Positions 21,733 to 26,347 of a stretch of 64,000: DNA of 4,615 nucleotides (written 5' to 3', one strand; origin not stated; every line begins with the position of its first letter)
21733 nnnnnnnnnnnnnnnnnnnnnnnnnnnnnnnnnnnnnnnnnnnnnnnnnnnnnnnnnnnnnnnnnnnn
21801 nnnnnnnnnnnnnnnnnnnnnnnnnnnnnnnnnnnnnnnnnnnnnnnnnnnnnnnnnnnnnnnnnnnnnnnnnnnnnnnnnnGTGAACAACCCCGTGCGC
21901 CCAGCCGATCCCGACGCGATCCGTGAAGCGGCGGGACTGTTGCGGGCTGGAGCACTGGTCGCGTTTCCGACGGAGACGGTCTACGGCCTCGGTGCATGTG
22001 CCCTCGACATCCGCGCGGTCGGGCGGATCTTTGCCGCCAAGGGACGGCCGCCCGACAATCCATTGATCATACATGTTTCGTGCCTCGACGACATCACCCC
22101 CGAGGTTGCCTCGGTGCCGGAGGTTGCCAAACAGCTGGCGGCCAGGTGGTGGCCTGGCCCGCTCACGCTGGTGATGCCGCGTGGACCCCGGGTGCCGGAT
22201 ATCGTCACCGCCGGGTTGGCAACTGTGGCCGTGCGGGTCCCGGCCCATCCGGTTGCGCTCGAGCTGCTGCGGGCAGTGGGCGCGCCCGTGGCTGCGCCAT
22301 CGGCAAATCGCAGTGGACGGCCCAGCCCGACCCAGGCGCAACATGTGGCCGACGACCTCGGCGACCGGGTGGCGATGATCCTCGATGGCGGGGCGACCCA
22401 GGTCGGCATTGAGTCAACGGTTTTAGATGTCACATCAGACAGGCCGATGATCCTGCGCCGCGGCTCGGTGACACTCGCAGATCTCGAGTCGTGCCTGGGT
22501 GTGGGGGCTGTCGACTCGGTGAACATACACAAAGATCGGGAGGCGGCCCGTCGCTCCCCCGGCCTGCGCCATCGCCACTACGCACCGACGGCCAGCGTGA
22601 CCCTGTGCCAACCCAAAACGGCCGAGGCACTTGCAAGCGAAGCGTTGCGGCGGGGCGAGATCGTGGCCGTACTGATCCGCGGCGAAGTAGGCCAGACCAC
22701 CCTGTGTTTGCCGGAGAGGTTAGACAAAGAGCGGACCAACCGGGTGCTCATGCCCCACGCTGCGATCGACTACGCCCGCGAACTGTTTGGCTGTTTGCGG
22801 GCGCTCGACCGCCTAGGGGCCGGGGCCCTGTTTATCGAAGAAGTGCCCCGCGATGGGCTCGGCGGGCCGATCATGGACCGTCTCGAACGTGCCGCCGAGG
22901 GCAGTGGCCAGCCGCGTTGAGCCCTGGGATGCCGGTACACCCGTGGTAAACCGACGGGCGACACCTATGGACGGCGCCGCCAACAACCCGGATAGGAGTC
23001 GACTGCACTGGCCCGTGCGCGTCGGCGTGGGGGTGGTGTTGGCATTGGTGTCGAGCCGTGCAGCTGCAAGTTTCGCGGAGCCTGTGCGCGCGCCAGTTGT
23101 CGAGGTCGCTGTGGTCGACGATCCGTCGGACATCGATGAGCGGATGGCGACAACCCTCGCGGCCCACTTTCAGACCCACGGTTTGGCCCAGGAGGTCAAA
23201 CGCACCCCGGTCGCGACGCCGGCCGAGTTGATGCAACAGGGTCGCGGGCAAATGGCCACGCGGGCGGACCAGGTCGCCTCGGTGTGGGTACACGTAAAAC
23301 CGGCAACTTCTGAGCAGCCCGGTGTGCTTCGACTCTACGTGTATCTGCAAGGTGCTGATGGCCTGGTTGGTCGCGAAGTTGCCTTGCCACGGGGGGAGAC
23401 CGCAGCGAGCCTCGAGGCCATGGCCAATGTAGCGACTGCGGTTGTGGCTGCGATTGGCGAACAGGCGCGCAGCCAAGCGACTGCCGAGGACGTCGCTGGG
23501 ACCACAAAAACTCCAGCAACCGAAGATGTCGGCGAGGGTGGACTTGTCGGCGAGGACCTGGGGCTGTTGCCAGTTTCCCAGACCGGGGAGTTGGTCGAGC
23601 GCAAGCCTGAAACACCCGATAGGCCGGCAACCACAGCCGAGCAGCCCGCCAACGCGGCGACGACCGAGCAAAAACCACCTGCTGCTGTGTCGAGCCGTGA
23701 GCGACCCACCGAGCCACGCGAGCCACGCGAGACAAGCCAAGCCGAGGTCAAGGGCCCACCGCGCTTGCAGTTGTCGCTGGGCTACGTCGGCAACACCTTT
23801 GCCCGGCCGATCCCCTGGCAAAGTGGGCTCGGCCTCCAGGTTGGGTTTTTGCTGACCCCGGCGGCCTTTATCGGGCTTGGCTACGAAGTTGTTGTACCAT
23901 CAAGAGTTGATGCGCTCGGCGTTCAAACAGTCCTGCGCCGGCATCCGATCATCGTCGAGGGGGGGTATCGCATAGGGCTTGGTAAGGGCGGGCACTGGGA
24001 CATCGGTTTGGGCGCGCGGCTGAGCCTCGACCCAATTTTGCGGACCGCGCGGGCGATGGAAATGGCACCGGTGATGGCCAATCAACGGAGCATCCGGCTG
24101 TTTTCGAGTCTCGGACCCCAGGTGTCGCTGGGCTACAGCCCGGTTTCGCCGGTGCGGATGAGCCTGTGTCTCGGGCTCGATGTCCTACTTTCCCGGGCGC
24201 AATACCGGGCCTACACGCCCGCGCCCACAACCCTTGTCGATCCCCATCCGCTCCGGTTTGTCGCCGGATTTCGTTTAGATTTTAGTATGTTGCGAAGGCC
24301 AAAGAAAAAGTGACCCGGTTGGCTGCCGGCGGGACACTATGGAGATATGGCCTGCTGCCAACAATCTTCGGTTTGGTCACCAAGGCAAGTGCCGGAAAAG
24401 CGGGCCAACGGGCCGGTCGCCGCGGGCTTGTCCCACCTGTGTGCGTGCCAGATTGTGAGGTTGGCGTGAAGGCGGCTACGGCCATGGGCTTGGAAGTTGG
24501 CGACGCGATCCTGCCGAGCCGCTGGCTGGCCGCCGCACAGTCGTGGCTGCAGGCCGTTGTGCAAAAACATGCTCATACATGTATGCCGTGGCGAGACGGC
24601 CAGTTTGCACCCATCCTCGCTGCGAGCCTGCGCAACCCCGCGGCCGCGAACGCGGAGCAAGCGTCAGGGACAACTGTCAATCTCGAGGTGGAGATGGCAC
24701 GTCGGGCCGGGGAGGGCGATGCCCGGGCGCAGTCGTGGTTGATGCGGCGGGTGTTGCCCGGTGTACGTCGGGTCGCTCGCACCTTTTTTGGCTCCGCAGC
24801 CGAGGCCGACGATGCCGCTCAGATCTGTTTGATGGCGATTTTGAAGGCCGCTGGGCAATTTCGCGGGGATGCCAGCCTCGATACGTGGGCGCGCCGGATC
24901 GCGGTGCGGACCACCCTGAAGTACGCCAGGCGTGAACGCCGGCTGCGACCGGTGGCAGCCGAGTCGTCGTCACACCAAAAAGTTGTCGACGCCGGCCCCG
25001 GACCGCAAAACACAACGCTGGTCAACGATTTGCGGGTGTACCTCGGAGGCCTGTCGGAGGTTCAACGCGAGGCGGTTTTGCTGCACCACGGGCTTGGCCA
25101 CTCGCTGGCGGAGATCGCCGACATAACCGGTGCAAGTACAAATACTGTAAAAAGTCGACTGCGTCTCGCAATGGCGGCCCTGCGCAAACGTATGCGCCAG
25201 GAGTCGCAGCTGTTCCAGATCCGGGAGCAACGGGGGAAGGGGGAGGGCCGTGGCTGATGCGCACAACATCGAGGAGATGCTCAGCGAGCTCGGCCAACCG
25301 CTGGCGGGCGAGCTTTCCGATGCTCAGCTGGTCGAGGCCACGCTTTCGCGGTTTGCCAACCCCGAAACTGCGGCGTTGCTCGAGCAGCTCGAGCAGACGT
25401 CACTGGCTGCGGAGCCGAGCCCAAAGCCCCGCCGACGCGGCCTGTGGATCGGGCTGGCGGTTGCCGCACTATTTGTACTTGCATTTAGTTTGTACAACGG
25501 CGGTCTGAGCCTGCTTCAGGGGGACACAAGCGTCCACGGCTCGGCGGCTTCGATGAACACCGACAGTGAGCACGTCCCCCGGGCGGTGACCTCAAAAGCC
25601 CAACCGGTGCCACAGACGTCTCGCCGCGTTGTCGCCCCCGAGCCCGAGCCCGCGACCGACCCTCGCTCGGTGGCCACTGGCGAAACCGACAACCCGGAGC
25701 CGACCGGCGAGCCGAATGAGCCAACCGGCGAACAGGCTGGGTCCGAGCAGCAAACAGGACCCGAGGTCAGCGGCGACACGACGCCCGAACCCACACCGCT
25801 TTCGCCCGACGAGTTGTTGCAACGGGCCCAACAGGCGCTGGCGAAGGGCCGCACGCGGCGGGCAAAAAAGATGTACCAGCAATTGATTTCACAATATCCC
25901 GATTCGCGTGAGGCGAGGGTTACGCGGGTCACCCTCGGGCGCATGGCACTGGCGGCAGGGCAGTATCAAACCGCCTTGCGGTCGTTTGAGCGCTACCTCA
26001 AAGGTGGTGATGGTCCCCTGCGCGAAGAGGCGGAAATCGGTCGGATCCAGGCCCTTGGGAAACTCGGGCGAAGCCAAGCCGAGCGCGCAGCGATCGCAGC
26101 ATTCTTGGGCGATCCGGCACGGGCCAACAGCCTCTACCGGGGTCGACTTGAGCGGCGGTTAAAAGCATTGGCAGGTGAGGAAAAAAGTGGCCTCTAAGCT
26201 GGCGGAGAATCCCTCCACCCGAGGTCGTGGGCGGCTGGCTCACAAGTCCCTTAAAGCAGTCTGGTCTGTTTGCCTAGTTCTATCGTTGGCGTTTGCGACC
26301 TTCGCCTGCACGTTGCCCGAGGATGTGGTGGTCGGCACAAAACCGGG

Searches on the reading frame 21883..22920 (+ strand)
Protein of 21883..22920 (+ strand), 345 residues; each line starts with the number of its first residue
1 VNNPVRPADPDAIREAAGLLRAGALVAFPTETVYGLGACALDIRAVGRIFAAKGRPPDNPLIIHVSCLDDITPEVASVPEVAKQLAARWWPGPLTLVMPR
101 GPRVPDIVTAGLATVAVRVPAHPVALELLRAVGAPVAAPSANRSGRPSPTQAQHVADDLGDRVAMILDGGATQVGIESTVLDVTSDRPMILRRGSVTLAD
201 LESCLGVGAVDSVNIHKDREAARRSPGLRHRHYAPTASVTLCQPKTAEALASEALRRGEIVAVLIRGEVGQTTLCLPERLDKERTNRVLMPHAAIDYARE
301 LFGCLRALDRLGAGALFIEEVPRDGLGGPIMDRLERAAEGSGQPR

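Call 54: search_protein_families(library=pfam, proteins=[window:21883-22920:+], max_evalue=0.001)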
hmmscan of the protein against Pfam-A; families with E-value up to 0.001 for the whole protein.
window:21883-22920:+ (345 aa): 2 families
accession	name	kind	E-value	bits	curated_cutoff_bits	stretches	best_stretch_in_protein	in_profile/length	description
PF01300.24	Sua5_yciO_yrdC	-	3.3e-61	206.3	25.1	1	19-194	2-178/178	Telomere recombination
PF03481.19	Sua5_C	-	1.3e-22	81.2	22.9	1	196-338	1-135/136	Threonylcarbamoyl-AMP synthase, C-terminal domain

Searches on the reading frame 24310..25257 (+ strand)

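Call 54: search_protein_families(library=pfam, proteins=[window:24310-25257:+], max_evalue=0.001)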
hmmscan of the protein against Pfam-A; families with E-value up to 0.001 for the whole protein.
window:24310-25257:+ (315 aa): 5 families
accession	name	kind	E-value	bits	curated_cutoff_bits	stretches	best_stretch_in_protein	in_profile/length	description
PF04542.20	Sigma70_r2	-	6.8e-15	55.1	24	1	144-211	1-70/71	Sigma-70 region 2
PF08281.18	Sigma70_r4_2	-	7e-13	48.5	25.7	1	241-291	4-54/54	Sigma-70, region 4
PF04545.22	Sigma70_r4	-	4.5e-08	32.9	24.1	1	245-293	2-50/50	Sigma-70, region 4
PF22029.2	PhyR_sigma2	-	5.5e-07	30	27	1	148-190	4-46/55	Sigma2 domain of PhyR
PF07638.17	Sigma70_ECF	-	2.4e-05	24.7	21.1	1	134-296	12-184/185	ECF sigma factor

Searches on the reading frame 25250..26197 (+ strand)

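Call 54: search_protein_families(library=pfam, proteins=[window:25250-26197:+], max_evalue=0.001)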
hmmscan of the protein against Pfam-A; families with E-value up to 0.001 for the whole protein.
window:25250-26197:+ (315 aa): 8 families
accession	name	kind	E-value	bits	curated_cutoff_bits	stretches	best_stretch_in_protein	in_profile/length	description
PF13428.12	TPR_14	-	3.9e-07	30.5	23.5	1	186-223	1-38/44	Tetratricopeptide repeat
PF13174.12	TPR_6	-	6.2e-06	27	26.3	1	189-219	3-33/33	Tetratricopeptide repeat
PF14559.12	TPR_19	-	0.00018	22.2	25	1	196-250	1-52/68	Tetratricopeptide repeat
PF13424.12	TPR_12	-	0.00022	21.8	30.1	1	191-251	8-73/77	Tetratricopeptide repeat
PF07719.23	TPR_2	-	0.00032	21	27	0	187-218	2-33/34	Tetratricopeptide repeat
PF09976.15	TPR_21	-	0.00033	20.9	25.5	1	190-248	80-138/193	Tetratricopeptide repeat-like domain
PF13432.12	TPR_16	-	0.00038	21.3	32.7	0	190-223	1-34/65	Tetratricopeptide repeat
PF13525.12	YfiO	-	0.00039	20.7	25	1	186-251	5-70/203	Outer membrane lipoprotein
